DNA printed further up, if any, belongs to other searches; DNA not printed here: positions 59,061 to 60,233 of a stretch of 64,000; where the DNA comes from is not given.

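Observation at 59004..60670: Low-GC ~1.7-kb island with two overlapping, translationally coupled unknown genes (one with SEC-C-like Cys motif)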

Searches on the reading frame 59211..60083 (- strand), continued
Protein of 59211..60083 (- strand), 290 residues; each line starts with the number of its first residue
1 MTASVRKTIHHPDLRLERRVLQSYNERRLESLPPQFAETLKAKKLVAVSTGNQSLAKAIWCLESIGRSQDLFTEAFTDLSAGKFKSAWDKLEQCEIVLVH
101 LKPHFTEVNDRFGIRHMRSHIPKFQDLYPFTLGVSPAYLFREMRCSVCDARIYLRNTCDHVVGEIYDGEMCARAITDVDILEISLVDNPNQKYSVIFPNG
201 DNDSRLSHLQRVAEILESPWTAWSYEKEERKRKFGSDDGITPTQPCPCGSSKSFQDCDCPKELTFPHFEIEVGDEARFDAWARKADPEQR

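Call 61: fold_search(model_id=the predicted structure, library=viral)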
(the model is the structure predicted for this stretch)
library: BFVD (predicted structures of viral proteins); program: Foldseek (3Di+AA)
matches with E <= 10: 88; with E <= 0.001: 0
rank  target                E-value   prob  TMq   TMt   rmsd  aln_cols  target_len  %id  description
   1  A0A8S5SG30            2.6e-02  1.00  0.20  0.16   8.9        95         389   24  Uncharacterized protein [Myoviridae sp. ctyhJ29]
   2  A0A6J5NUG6            3.4e-02  1.00  0.22  0.12   8.1        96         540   14  Uncharacterized protein [uncultured Caudovirales phage]
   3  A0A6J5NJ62            3.8e-02  0.97  0.21  0.10  14.8       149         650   22  Prohead protease [uncultured Caudovirales phage]
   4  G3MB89                2.0e-01  0.91  0.20  0.19  11.3       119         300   16  Gp19 [Bacillus phage G]
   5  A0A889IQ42            2.7e-01  0.96  0.20  0.17  12.7        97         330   20  (no name in the UniProt tables at hand)
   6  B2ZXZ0                2.9e-01  0.97  0.19  0.20   9.3        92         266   15  Uncharacterized protein [Ralstonia phage phiRSL1]
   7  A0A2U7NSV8            5.1e-01  0.75  0.20  0.16  10.1       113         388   20  (no name in the UniProt tables at hand)
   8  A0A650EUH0            5.6e-01  0.38  0.13  0.21  13.5       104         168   15  Capsid and scaffold protein [Lactococcus phage CHPC1183]
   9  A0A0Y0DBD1            8.5e-01  0.18  0.13  0.20  15.2       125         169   14  Uncharacterized protein [Bacillus phage Eldridge]
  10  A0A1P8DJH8            8.5e-01  0.11  0.12  0.10  20.2       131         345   17  (no name in the UniProt tables at hand)
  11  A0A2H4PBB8            1.2e+00  0.18  0.14  0.13  15.1       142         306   11  Prohead protease [Lactobacillus phage Lenus]
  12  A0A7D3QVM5            1.2e+00  0.04  0.16  0.15  19.6       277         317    9  Uncharacterized protein [Fadolivirus FV1/VV64]
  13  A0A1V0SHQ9            1.4e+00  0.07  0.18  0.22  18.5       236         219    9  Uncharacterized protein [Klosneuvirus KNV1]
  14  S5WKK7                1.6e+00  0.51  0.17  0.20   8.8        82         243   16  Uncharacterized protein [Pseudomonas phage PaBG]
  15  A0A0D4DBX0            2.3e+00  0.04  0.13  0.08  17.7       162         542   12  RNA polymerase-ADP-ribosyltransferase [Vibrio phage ValKK3]
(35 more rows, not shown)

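Call 63: fold_search(model_id=the predicted structure, library=pdb)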
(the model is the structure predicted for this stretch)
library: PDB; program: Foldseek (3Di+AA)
matches with E <= 10: 75; with E <= 0.001: 0
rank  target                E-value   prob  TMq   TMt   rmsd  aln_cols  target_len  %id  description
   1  2lwj_MODEL_1_A        1.3e+00  0.09  0.13  0.19  10.2       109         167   15  NMR solution structure Myxoccoccus xanthus CdnL (released 2014-02-05)
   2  1nwm                  2.0e+00  0.30  0.21  0.48   6.5        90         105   12  GAT domain of human GGA1 (released 2003-03-25)
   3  4txp_A                2.2e+00  0.25  0.22  0.37  13.5       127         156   11  Crystal structure of LIP5 N-terminal domain (released 2015-02-11)
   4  5wir_A                2.5e+00  0.06  0.14  0.17  12.4       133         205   12  Structure of the TRF1-TERB1 interface (released 2017-10-18)
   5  4txp_B                2.9e+00  0.15  0.21  0.37  14.7       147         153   13  Crystal structure of LIP5 N-terminal domain (released 2015-02-11)
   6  4u7y_A                3.4e+00  0.60  0.20  0.64   2.1        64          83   14  Structure of the complex of VPS4B MIT and IST1 MIM (released 2015-02-11)
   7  2k3w_MODEL_1_A        3.4e+00  0.38  0.19  0.62   3.1        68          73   16  NMR structure of VPS4A-MIT-CHMP6 (released 2008-10-28)
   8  6tzk                  3.4e+00  0.18  0.16  0.11  12.1        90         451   14  Bacterial cellulose synthase outermembrane channel BcsC with terminal TPR repeat (released 2019-10-23)
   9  7qij_MC               3.5e+00  0.05  0.10  0.25  10.6       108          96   19  Complex of the Yersinia enterocolitica Type III secretion export gate YscV with substrate:chaperone complex YscX:YscY (released 2022-06-01)
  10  7pnx_4                3.5e+00  0.05  0.15  0.09  12.6       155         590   14  Assembly intermediate of human mitochondrial ribosome small subunit without mS37 in complex with RBFA and METTL15 conf (released 2022-06-15)
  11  5yo8_A                3.7e+00  0.02  0.09  0.08  15.2       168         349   14  Crystal structure of beta-C25/C30/C35-prene synthase (released 2018-05-09)
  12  5u1s_A                3.9e+00  0.15  0.23  0.06   9.3       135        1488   16  Crystal structure of the Saccharomyces cerevisiae separase-securin complex at 3.0 angstrom resolution (released 2017-02-08)
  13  3k1s_E                4.1e+00  0.25  0.15  0.41   5.7        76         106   13  Crystal Structure of the PTS Cellobiose Specific Enzyme IIA from Bacillus anthracis (released 2009-10-13)
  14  4u7i_A                4.1e+00  0.23  0.17  0.47   5.3        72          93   10  Structure of the complex of Spartin MIT and IST1 MIM (released 2015-02-11)
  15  2e2a_C                4.1e+00  0.21  0.14  0.41   6.7        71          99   11  ASP81LEU ENZYME IIA FROM THE LACTOSE SPECIFIC PTS FROM LACTOCOCCUS LACTIS (released 2003-06-17)
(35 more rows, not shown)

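Call 65: find_encoding_contigs(protein=P0046, flank=10000, max_places=1)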
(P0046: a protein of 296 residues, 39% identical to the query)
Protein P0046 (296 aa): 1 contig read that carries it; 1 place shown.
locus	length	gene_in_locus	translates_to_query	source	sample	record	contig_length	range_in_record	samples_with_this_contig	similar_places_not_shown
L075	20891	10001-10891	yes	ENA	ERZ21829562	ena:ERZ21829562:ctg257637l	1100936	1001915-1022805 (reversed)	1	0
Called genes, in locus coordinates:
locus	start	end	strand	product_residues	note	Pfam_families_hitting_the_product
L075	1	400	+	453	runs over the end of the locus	PF02653:BPD_transp_2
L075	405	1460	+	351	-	PF02653:BPD_transp_2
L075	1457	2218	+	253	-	PF13476:AAA_23 (weak), PF00005:ABC_tran, PF13175:AAA_15 (faint), PF13555:AAA_29 (weak), PF13304:AAA_21 (faint)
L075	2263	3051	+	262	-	PF00005:ABC_tran, PF13304:AAA_21 (faint)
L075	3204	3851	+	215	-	PF01135:PCMT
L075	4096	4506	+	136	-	PF05942:PaREP1 (weak)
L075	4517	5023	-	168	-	-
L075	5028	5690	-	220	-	PF02660:G3P_acyltransf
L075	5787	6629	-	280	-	PF02811:PHP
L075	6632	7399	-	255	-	PF00149:Metallophos, PF13277:YmdB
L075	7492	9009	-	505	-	PF12072:RNase_Y_N, PF00013:KH_1, PF08668:HDOD (faint), PF01966:HD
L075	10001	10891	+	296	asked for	PF02810:SEC-C (weak)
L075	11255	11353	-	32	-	-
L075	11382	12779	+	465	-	PF23477:zf_Tbcl_2, PF00270:DEAD, PF04851:ResIII (weak), PF00271:Helicase_C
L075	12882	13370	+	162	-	PF13671:AAA_33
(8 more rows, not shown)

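Call 66: find_encoding_contigs(protein=P0070, flank=10000, max_places=1)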
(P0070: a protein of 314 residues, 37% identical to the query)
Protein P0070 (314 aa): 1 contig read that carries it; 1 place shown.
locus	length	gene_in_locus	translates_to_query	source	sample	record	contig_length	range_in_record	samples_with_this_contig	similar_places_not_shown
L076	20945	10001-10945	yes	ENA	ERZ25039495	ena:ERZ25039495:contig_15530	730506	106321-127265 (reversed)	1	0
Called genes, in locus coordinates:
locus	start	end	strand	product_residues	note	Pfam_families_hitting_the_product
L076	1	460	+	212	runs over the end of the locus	PF05137:PilN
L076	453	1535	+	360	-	-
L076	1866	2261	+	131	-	PF01894:YjbQ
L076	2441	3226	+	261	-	-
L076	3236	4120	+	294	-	-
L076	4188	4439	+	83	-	-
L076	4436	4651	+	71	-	PF10049:DUF2283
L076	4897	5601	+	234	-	-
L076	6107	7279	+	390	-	PF13231:PMT_2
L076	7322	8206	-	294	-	PF02080:TrkA_C, PF03600:CitMHS, PF00939:Na_sulph_symp (weak)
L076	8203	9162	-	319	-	PF03600:CitMHS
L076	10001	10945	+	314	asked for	PF02810:SEC-C (weak)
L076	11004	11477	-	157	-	-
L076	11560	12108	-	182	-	PF01797:Y1_Tnp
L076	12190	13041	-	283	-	-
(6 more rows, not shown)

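Call 85: find_related_loci(query=A1, collection=viral_contigs, flank=10000)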
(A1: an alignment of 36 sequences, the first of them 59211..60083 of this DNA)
Query A1 (290 aa) in viral_contigs; peptide patterns used: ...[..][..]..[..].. (x = any residue, [..] = any of these).
13 stretches matched a pattern; 10 encode a relative of the query (tblastn E <= 1e-3); 10 distinct loci.
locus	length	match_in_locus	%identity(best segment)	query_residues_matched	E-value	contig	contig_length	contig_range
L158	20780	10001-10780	30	14-277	3e-44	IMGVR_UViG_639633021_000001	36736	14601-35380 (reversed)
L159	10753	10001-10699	31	38-270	8e-35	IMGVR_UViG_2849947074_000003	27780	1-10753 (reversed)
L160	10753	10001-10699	31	38-270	8e-35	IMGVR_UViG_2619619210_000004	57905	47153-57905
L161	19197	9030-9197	36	142-197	2e-6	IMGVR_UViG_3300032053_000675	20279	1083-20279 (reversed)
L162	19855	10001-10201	33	145-211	5e-6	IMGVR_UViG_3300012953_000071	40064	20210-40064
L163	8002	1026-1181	38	145-196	1e-5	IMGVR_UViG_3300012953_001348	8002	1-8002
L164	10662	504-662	34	145-197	1e-5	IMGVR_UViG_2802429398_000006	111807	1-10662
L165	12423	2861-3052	33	134-199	4e-5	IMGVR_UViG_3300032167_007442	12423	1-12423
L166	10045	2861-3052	33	134-199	4e-5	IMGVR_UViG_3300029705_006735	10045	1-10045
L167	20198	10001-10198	31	130-196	3e-4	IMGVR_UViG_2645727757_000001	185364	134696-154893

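Call 87: search_protein_families(library=phrogs, proteins=[L161:8424-10625:+, L162:9443-11269:+, L163:480-2327:+, L165:2456-3373:+, L167:9428-11002:+, L067:7596-8513:+, L064:7344-8228:+, L065:7386-8351:+], max_evalue=0.001)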
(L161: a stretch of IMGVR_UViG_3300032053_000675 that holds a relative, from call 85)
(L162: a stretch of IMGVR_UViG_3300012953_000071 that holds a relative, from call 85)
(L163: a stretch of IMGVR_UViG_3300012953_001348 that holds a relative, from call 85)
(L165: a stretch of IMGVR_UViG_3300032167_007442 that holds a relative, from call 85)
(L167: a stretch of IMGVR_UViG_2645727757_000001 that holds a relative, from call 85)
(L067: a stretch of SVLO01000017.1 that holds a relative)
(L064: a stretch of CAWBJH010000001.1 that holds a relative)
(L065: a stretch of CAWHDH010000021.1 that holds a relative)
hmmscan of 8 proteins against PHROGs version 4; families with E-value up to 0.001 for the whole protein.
L161:8424-10625:+ (733 aa): 2 families
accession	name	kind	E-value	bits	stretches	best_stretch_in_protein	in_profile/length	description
phrog_16951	-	unknown function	3.3e-10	40.6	1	179-259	120-200/312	-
phrog_16160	-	unknown function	7e-08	33.9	1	410-445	2-38/69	-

L162:9443-11269:+ (608 aa): 3 families
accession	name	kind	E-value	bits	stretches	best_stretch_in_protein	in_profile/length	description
phrog_16951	-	unknown function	9.1e-08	32.6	1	176-341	136-302/312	-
phrog_16160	-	unknown function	2.1e-07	32.4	1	420-475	3-63/69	-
phrog_18299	-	head and packaging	6.6e-05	23.3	1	159-204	161-208/257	head maturation protease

L163:480-2327:+ (615 aa): 3 families
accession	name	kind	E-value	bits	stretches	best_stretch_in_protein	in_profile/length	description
phrog_16160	-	unknown function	1.1e-08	36.5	1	434-466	4-37/69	-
phrog_16951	-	unknown function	4.8e-07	30.2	1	172-249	136-213/312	-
phrog_18299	-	head and packaging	0.00051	20.4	0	155-199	161-207/257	head maturation protease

L165:2456-3373:+ (305 aa): 2 families
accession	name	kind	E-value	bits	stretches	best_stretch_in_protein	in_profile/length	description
phrog_16951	-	unknown function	2.1e-113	379.6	1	10-301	10-307/312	-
phrog_37797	-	unknown function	0.00015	21.9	1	115-151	112-148/398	-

L167:9428-11002:+ (524 aa): 2 families
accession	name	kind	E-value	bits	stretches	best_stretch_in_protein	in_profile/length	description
phrog_16951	-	unknown function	3.3e-06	27.5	1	190-261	134-202/312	-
phrog_89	-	lysis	0.00076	20.5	0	350-406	28-84/143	Rz-like spanin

L067:7596-8513:+ (305 aa): 2 families
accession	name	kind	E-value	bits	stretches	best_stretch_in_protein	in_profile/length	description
phrog_16951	-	unknown function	2.1e-113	379.6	1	10-301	10-307/312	-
phrog_37797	-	unknown function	0.00015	21.9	1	115-151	112-148/398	-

L064:7344-8228:+ (294 aa): 2 families
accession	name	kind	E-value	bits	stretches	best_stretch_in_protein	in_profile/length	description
phrog_16951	-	unknown function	2.1e-07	31.4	1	219-284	134-202/312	-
phrog_80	-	head and packaging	2.1e-06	28.2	1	175-280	275-375/607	head maturation protease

L065:7386-8351:+ (321 aa): 1 family
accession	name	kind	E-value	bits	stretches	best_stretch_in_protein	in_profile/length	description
phrog_16951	-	unknown function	0.00035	20.8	1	218-263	147-195/312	-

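Call 88: search_protein_families(library=pfam, proteins=[L161:8424-10625:+, L162:9443-11269:+, L163:480-2327:+, L165:2456-3373:+, L167:9428-11002:+], max_evalue=10)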
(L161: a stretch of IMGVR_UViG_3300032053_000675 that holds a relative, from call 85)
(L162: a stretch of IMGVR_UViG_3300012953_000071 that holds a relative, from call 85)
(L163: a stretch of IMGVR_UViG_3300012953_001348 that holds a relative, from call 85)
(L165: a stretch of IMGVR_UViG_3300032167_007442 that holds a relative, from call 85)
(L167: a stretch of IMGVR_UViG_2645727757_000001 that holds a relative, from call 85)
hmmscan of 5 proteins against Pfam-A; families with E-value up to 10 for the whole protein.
L161:8424-10625:+ (733 aa): 6 families
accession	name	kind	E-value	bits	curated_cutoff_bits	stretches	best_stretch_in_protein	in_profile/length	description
PF08876.17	DUF1836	-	0.02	15.4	27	1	673-713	19-60/105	Domain of unknown function (DUF1836)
PF01017.26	STAT_alpha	-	0.064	13.7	27.5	1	540-613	6-76/167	STAT transcription factor, coiled-coil domain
PF07191.17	Zn_ribbon_6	-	0.24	11.8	25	0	9-39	28-58/67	Double zinc ribbon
PF02183.23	HALZ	-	0.33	11.6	28.1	1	548-570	3-25/43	Homeobox associated leucine zipper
PF02885.22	Glycos_trans_3N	-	0.53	10.5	26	1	676-699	6-28/63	Glycosyl transferase family, helical bundle domain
PF25450.1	Rab11-FIP3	-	2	9.2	31.9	0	537-579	69-111/125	Rab11-FIP3-like domain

L162:9443-11269:+ (608 aa): 3 families
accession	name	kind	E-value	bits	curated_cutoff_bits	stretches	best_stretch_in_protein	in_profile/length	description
PF21692.3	Talin_R4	-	0.08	13.7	27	1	487-553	43-108/126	Talin, R4 domain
PF17105.10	BRD4_CDT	-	0.17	11.8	27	1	105-127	20-42/44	C-terminal domain of bromodomain protein 4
PF01496.24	V_ATPase_I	-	1.7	6.9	30.7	1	490-588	19-119/815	V-type ATPase 116kDa subunit family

L163:480-2327:+ (615 aa): 0 families

L165:2456-3373:+ (305 aa): 2 families
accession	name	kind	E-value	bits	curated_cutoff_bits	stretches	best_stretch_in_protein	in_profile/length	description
PF10235.14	Cript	-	0.22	12.7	25.5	1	139-155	65-81/90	Microtubule-associated protein CRIPT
PF14550.11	Peptidase_S78_2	-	0.23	11.9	24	1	36-141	13-121/126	Putative phage serine protease XkdF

L167:9428-11002:+ (524 aa): 12 families
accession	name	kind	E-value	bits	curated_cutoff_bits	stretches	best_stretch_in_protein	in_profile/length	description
PF08614.16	ATG16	-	0.00075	20.2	33.7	1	301-408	43-145/200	Autophagy protein 16 (ATG16)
PF15175.11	SPATA24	-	0.0021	18.3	27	1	343-401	90-152/182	Spermatogenesis-associated protein 24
PF06818.20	Fez1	-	0.038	14.9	34.4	1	348-466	42-150/199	Fez1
PF18595.6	Nuf2_DHR10-like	-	0.067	13.7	28.4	1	339-408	24-93/117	Nuf2, DHR10-like domain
PF09969.14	DUF2203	-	0.13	13.4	24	1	347-423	9-86/122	Uncharacterized conserved protein (DUF2203)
PF04102.17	SlyX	-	0.16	13.1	30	1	363-406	8-51/67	SlyX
PF21928.1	XLF_CC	-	0.18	12.2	27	1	357-386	21-50/53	XLF protein coiled-coil region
PF24922.1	ACBP4_C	-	0.41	11.3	31.2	1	357-404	9-56/105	Acyl-CoA-binding domain-containing protein 4-6, C-terminal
PF25450.1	Rab11-FIP3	-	0.98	10.2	31.9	1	354-408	50-104/125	Rab11-FIP3-like domain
PF02465.23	FliD_N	-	3.9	8.6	24.8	0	17-45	62-93/97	Flagellar hook-associated protein 2 N-terminus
PF07851.19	TMEM120A-B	-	4.9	6.7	29.8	1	338-410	17-90/324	TMEM120A/B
PF12329.13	TMF_DNA_bd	-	6.8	7.2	35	1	347-396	22-71/74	TATA element modulatory factor 1 DNA binding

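Call 91: search_solved_structures(query=A6, max_evalue=10, show_alignments=2)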
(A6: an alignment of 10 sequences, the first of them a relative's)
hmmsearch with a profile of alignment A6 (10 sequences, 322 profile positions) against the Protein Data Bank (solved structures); distinct sequences matched with E-value up to 10: 2.
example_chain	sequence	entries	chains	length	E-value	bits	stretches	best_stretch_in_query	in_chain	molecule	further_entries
6k2d_A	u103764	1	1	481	0.92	12.1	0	67-133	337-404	Guanylate-binding protein 1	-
2l0b_A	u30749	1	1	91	2.5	10.7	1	163-205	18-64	E3 ubiquitin-protein ligase Praja-1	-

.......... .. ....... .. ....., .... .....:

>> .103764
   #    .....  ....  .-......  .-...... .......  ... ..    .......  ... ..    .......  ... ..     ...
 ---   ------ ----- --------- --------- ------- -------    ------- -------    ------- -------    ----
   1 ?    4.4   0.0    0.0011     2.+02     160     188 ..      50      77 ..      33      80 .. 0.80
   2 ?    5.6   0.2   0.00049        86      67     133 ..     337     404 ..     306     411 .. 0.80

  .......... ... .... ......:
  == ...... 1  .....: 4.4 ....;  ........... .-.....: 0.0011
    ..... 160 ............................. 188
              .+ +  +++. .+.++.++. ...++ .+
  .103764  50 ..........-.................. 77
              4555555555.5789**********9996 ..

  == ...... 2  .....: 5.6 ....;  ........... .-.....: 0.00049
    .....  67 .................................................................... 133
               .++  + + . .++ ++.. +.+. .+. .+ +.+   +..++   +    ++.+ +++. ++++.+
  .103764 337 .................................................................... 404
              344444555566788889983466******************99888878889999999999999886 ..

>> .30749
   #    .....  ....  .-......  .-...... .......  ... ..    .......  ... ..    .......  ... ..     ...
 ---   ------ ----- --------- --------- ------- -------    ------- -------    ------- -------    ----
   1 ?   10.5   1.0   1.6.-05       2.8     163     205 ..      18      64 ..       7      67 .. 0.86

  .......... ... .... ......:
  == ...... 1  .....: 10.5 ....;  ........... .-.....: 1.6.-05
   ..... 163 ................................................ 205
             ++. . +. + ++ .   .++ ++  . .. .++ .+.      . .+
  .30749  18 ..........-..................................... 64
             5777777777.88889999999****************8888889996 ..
